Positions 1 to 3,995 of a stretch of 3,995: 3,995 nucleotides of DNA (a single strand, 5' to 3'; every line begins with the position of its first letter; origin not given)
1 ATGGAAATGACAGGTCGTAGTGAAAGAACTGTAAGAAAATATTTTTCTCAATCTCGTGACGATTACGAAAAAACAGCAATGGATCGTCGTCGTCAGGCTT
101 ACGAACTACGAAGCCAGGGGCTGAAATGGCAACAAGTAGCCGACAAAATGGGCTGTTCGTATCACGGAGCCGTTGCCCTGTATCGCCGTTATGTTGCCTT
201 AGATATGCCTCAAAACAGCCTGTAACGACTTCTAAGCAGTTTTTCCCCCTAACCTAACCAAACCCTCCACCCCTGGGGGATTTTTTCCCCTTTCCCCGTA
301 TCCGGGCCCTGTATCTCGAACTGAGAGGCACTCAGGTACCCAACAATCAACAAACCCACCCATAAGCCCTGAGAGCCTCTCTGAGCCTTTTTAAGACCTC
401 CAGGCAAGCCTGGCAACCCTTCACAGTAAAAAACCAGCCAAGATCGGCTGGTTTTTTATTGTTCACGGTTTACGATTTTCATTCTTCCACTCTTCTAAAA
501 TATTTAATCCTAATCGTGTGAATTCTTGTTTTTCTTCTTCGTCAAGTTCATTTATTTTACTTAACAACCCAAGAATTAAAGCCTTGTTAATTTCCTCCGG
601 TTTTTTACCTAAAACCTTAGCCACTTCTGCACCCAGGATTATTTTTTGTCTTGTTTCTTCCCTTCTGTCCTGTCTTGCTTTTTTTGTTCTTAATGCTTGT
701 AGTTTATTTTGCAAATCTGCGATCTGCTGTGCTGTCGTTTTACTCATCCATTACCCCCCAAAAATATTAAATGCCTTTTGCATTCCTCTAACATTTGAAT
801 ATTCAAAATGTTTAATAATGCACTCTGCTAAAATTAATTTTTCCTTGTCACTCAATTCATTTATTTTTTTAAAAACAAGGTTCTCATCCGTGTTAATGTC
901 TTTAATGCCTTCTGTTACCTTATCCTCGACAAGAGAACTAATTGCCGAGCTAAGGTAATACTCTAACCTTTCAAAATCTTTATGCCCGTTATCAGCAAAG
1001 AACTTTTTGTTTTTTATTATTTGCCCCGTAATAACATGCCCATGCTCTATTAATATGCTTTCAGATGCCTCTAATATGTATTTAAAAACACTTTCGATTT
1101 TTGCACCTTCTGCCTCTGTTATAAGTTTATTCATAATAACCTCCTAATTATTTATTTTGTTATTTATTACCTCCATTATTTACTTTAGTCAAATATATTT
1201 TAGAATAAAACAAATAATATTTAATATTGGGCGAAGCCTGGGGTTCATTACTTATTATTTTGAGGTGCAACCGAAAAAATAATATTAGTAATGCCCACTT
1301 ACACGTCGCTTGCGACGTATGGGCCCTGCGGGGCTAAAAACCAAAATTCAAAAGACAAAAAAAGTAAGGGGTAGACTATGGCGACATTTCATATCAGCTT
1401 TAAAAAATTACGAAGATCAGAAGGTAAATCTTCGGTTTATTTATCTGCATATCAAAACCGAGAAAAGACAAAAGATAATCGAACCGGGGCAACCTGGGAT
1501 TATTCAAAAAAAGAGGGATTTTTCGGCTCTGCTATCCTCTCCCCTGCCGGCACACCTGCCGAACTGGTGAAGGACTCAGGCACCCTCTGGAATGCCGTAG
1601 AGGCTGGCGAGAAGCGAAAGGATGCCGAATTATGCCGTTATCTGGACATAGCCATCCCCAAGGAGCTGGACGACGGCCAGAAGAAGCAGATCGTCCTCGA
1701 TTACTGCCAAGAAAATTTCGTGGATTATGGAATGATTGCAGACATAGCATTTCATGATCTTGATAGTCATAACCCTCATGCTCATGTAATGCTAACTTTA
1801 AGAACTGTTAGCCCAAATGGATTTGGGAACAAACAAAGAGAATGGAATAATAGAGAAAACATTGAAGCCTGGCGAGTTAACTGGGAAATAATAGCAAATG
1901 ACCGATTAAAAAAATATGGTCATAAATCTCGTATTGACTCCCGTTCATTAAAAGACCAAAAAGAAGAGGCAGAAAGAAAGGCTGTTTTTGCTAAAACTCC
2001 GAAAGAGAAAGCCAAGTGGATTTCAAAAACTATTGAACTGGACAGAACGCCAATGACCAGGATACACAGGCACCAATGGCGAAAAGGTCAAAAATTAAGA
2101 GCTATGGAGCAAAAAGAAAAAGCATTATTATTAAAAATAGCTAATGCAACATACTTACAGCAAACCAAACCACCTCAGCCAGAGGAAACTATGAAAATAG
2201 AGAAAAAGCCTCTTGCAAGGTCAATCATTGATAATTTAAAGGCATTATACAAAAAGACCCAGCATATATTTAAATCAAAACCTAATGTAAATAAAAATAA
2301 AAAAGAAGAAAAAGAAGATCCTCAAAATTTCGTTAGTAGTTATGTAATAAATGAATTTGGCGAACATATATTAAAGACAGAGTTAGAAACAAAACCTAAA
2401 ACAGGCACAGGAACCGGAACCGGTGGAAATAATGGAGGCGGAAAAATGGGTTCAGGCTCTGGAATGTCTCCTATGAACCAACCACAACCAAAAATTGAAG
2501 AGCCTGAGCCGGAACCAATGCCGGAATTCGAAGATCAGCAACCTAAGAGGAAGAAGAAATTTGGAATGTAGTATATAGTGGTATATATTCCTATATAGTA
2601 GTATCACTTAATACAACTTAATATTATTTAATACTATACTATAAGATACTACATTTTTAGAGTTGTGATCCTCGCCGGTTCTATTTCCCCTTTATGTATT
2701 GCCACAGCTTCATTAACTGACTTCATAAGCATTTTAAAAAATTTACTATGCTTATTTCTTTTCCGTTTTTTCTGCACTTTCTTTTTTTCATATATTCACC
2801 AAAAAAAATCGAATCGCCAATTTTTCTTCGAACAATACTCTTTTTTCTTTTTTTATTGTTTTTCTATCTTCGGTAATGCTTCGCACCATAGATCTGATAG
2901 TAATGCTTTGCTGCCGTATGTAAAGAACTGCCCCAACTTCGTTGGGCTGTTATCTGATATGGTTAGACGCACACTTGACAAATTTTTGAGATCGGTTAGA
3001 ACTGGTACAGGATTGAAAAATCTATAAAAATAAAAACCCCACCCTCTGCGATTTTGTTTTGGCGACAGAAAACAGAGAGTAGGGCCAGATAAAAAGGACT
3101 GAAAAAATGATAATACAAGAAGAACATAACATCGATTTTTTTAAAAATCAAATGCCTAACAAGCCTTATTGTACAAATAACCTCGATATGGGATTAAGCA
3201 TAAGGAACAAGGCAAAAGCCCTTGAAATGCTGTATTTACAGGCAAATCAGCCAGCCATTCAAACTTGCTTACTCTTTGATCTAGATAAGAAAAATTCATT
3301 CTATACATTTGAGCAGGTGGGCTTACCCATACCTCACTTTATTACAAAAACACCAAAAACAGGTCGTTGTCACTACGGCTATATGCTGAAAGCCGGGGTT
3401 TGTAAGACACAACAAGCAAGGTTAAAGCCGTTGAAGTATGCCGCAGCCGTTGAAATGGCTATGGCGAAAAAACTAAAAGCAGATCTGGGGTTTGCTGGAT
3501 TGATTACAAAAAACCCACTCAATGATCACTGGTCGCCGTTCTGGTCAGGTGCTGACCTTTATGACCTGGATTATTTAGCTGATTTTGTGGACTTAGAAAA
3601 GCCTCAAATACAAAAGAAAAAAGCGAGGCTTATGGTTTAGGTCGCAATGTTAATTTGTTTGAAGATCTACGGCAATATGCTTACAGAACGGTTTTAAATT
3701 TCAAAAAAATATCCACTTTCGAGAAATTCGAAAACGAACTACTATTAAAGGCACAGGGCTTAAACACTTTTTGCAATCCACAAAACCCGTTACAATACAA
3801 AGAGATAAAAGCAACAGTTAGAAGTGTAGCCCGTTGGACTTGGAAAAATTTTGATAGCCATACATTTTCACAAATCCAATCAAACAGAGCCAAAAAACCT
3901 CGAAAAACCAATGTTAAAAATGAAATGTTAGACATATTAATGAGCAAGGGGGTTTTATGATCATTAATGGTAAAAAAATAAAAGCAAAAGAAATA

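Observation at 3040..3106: Imperfect stem-loop in the rep leader: possible copy-control or antisense target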

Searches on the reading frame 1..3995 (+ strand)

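Call 18: search_protein_families(library=pfam, proteins=[L001:169-1020:+], max_evalue=0.01)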
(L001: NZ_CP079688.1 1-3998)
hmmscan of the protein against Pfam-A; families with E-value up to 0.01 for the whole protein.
L001:169-1020:+ (284 aa): 2 families
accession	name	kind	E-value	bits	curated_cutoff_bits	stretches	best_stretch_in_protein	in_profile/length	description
PF03090.23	Replicase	-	1.1e-31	110.1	26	1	31-159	2-129/130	Replicase family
PF08708.16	PriCT_1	-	2.9e-06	27.2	21.1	1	179-247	12-67/67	Primase C terminal 1 (PriCT-1)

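Call 19: search_dna_similar(query=L001:169-1020:+, collection=plasmids, mode=protein, max_rows=60, rows=spread)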
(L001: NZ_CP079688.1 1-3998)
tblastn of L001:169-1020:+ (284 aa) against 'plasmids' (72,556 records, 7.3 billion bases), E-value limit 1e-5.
Records with a match: 3042; places in all: 3194; records where one place covers at least 80% of the query: 2366.
Best place of each record, by identity: >=99% 16; 95-99% 21; 90-95% 3; 60-80% 18; <60% 2984.
By first word of the organism name: Escherichia 1162; Klebsiella 396; Acinetobacter 329; Pseudomonas 215; Neisseria 147; Aeromonas 119; Salmonella 93; Xanthomonas 83; Enterobacter 69; Shigella 54; and 76 more.
By predicted mobility (MOB-suite, as given by PLSDB): mobilizable 1497; conjugative 1032; non-mobilizable 513.
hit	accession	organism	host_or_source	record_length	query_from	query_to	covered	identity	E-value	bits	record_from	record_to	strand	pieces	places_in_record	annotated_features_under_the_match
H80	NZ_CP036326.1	Klebsiella pneumoniae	Homo sapiens,blood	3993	1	284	100%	100.0%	0e+0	566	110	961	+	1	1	replication initiation protein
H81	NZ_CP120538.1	Providencia sp. PROV099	Homo sapiens,Urine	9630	15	264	88%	64.0%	2e-98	323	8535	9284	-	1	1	replication initiation protein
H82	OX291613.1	Serratia marcescens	Homo sapiens,Bloodstream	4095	1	279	98%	36.7%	4e-48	178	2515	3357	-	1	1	Replicase family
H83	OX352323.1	Pseudomonas sp. MM223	-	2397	9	280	96%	37.0%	1e-38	150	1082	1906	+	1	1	hypothetical protein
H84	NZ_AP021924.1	Aeromonas sp. WP2-W18-CRE-05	-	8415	2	255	89%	38.0%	3e-52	190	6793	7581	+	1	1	replication initiation protein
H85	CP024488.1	Klebsiella pneumoniae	Homo sapiens,urine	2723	7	283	98%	34.4%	1e-36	144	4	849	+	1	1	replicase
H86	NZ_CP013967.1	Aeromonas hydrophila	fish,cell culture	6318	9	261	89%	36.8%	6e-43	163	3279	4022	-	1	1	replication initiation protein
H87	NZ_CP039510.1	Salmonella enterica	Homo sapiens,Stools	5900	7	263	90%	35.8%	1e-35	142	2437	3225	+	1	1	replication initiation protein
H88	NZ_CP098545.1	Neisseria gonorrhoeae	Homo sapiens,urethal swab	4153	11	270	92%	35.1%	1e-34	139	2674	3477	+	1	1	replication initiation protein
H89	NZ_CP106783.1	Neisseria gonorrhoeae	Homo sapiens,urethal swab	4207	11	270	92%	35.1%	1e-34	139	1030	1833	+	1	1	replication initiation protein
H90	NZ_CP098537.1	Neisseria gonorrhoeae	Homo sapiens,urethal swab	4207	11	270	92%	35.1%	1e-34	139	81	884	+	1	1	replication initiation protein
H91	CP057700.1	Escherichia coli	culture,Pooled pig faecal samples ...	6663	9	276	94%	33.9%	2e-37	147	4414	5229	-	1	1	replication initiation protein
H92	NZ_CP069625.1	Escherichia coli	cell culture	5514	9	264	90%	35.5%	1e-35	142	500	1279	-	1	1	replication initiation protein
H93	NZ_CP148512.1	Escherichia coli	Chicken,single cell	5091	9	276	94%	33.8%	1e-36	145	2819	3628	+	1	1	replication initiation protein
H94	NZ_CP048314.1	Escherichia coli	cell culture,environment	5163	9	284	97%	32.6%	5e-36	143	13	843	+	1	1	replication initiation protein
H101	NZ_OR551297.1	Acinetobacter junii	-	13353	9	264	90%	34.2%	2e-39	153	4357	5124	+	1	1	replication initiation protein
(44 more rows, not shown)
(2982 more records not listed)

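Call 33: get_annotated_region(hit=H81, flank=450)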
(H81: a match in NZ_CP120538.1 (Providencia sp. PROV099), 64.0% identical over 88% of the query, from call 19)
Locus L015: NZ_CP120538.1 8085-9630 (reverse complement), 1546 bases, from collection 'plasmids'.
description: Providencia sp. PROV099 plasmid pPROV099-NR2, complete sequence
organism: Providencia sp. PROV099 (NCBI taxid 2949815)
taxonomy: Bacteria; Pseudomonadota; Gammaproteobacteria; Enterobacterales; Morganellaceae; Providencia; Providencia sp. PROV099
host: -; source: Homo sapiens,Urine; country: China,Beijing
typing (MOB-suite, as given by PLSDB): mobilizable; replicon rep_cluster_1478; relaxase MOBP
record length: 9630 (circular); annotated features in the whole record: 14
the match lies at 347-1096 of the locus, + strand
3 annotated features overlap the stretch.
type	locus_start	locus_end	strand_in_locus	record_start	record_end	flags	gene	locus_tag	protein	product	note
CDS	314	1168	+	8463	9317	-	-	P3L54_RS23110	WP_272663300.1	replication initiation protein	-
CDS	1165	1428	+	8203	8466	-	-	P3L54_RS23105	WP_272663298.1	plasmid replication protein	-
CDS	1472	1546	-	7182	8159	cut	-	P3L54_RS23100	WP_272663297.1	site-specific DNA-methyltransferase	GO:0009307 - DNA restriction-modification system [Evidence IEA]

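Call 42: get_annotated_region(hit=H93, flank=500)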
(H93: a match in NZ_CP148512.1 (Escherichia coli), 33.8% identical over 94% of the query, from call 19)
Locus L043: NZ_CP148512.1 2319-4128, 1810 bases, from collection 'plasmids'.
description: Escherichia coli strain Z1323CEC0001 plasmid pZ1323CEC0001-6, complete sequence
organism: Escherichia coli (NCBI taxid 562)
taxonomy: Bacteria; Pseudomonadota; Gammaproteobacteria; Enterobacterales; Enterobacteriaceae; Escherichia; Escherichia coli
host: -; source: Chicken,single cell; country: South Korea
typing (MOB-suite, as given by PLSDB): mobilizable; replicon Col156; relaxase MOBQ,MOBQ
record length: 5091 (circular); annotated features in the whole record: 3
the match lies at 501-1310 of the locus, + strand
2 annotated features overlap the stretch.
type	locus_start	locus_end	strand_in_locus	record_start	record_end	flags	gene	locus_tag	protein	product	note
CDS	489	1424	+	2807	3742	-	-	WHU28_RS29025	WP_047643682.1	replication initiation protein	-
CDS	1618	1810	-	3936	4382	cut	-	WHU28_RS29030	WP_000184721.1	conjugal transfer protein TraD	-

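Call 52: find_related_loci(query=A2, collection=genome_contigs, flank=700)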
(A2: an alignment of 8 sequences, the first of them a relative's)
Query A2 (284 aa) in genome_contigs; peptide patterns used: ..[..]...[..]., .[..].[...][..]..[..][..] (x = any residue, [..] = any of these).
61 stretches matched a pattern; 8 encode a relative of the query (tblastn E <= 1e-3); 8 distinct loci.
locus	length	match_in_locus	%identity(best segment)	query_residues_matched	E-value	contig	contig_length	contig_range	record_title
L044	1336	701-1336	99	1-212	7e-154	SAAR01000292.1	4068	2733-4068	MAG: Erysipelotrichia bacterium isolate INTA.CYC.052 contig-100_21175, whole genome shotgun sequence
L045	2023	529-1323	64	12-273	8e-125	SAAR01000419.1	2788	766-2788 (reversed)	MAG: Erysipelotrichia bacterium isolate INTA.CYC.052 contig-100_35769, whole genome shotgun sequence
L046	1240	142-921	45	1-261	1e-76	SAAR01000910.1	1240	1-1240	MAG: Erysipelotrichia bacterium isolate INTA.CYC.052 contig-100_109432, whole genome shotgun sequence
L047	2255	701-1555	39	1-278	4e-61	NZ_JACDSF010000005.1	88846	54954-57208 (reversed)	Pectobacterium brasiliense strain CFBP8736 Pectobacterium_brasiliense_CFBP8736_contig_5, whole genome shotgun sequence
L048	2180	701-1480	40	4-262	8e-59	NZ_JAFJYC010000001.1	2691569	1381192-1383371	Candidatus Sodalis endolongispinus isolate SOD 1, whole genome shotgun sequence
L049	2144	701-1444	40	11-266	2e-54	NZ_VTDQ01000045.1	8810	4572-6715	Acinetobacter pollinis strain SCC477 flattened_line_88, whole genome shotgun sequence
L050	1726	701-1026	46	144-258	1e-20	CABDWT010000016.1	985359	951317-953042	Phytobacter ursingii strain ATCC27989T genome assembly, contig: ATCC27989T_contig_6, whole genome shotgun sequence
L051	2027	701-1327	27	57-246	5e-12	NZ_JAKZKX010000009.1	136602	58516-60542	Fundidesulfovibrio agrisoli strain SG106 Scaffold9, whole genome shotgun sequence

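Call 76: get_annotated_region(hit=H82, flank=350)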
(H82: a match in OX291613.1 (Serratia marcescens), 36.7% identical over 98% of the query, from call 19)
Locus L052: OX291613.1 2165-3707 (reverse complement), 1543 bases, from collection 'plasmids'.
description: Serratia marcescens strain SJC1061 genome assembly, plasmid: 4
organism: Serratia marcescens (NCBI taxid 615)
taxonomy: Bacteria; Pseudomonadota; Gammaproteobacteria; Enterobacterales; Yersiniaceae; Serratia; Serratia marcescens
host: -; source: Homo sapiens,Bloodstream; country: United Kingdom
typing (MOB-suite, as given by PLSDB): mobilizable; relaxase MOBQ
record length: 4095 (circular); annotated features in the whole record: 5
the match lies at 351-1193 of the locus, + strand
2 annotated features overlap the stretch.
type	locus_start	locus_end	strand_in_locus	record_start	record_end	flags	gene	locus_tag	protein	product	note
CDS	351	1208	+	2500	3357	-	-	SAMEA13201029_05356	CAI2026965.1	Replicase family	-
CDS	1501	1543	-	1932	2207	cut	-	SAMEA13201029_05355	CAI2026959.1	Uncharacterised protein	-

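Call 77: get_annotated_region(hit=H84, flank=350)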
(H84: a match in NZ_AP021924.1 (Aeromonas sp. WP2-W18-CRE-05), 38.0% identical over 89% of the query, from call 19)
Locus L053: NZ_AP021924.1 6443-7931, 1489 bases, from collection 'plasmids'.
description: Aeromonas sp. WP2-W18-CRE-05 plasmid pWP2-W18-CRE-05_7, complete sequence
organism: Aeromonas sp. WP2-W18-CRE-05 (NCBI taxid 2675707)
taxonomy: Bacteria; Pseudomonadota; Gammaproteobacteria; Aeromonadales; Aeromonadaceae; Aeromonas; Aeromonas sp. WP2-W18-CRE-05
host: -; source: -; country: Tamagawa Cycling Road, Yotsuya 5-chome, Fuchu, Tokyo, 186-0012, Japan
typing (MOB-suite, as given by PLSDB): mobilizable; replicon rep_cluster_1010; relaxase MOBP,MOBP,MOBP
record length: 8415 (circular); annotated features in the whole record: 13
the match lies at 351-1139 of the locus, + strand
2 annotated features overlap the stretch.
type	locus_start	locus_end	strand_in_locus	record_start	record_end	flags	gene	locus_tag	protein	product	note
CDS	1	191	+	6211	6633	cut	-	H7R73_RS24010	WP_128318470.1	DUF2442 domain-containing protein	-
CDS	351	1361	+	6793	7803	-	-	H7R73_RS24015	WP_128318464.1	replication initiation protein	-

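Call 78: get_annotated_region(hit=H88, flank=350)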
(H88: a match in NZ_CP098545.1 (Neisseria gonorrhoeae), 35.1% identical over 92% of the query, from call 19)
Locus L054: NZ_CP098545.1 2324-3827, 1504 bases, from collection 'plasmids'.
description: Neisseria gonorrhoeae strain 10296 plasmid pJD1, complete sequence
organism: Neisseria gonorrhoeae (NCBI taxid 485)
taxonomy: Bacteria; Pseudomonadota; Betaproteobacteria; Neisseriales; Neisseriaceae; Neisseria; Neisseria gonorrhoeae
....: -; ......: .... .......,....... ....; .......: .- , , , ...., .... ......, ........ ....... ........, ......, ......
typing (MOB-suite, as given by PLSDB): mobilizable; replicon rep_cluster_1433; relaxase MOBP
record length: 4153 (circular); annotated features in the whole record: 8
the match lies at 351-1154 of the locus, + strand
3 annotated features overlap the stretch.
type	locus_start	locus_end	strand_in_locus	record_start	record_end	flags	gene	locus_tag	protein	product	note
CDS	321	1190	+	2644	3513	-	-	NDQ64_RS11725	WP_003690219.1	replication initiation protein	-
CDS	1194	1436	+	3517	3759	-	-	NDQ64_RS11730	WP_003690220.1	HTH domain-containing protein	-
CDS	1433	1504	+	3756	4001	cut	-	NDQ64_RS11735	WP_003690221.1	hypothetical protein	-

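Call 79: get_annotated_region(hit=H101, flank=350)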
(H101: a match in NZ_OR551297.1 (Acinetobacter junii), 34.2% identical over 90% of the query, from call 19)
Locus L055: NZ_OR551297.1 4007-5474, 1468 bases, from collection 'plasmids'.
description: Acinetobacter junii strain 16 plasmid pKO16_YMB, complete sequence
organism: Acinetobacter junii (NCBI taxid 40215)
taxonomy: Bacteria; Pseudomonadota; Gammaproteobacteria; Moraxellales; Moraxellaceae; Acinetobacter; Acinetobacter junii
host: -; source: -; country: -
typing (MOB-suite, as given by PLSDB): mobilizable; replicon rep_cluster_1740; relaxase MOBQ
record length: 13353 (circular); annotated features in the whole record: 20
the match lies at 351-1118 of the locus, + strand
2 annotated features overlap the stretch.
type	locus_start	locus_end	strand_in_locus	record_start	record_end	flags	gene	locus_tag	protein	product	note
CDS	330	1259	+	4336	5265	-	-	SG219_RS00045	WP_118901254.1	replication initiation protein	-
CDS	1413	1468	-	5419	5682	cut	-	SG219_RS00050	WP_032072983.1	hypothetical protein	-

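Call 80: get_annotated_region(hit=H87, flank=350)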
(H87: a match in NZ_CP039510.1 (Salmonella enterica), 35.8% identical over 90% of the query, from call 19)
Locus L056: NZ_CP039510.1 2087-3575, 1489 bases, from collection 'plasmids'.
description: Salmonella enterica subsp. enterica serovar Worthington strain 7102.58 plasmid p7102_58-3, complete sequence
organism: Salmonella enterica (NCBI taxid 1160769)
taxonomy: Bacteria; Pseudomonadota; Gammaproteobacteria; Enterobacterales; Enterobacteriaceae; Salmonella; Salmonella enterica
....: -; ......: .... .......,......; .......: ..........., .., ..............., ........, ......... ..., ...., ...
typing (MOB-suite, as given by PLSDB): mobilizable; relaxase MOBP
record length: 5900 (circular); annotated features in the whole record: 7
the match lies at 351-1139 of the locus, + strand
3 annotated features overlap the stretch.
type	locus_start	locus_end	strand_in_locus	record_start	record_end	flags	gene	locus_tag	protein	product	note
CDS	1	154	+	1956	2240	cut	nadS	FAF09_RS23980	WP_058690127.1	NadS family protein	-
CDS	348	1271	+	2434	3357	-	-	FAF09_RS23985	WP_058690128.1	replication initiation protein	-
CDS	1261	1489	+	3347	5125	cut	-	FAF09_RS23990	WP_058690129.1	DEAD/DEAH box helicase family protein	-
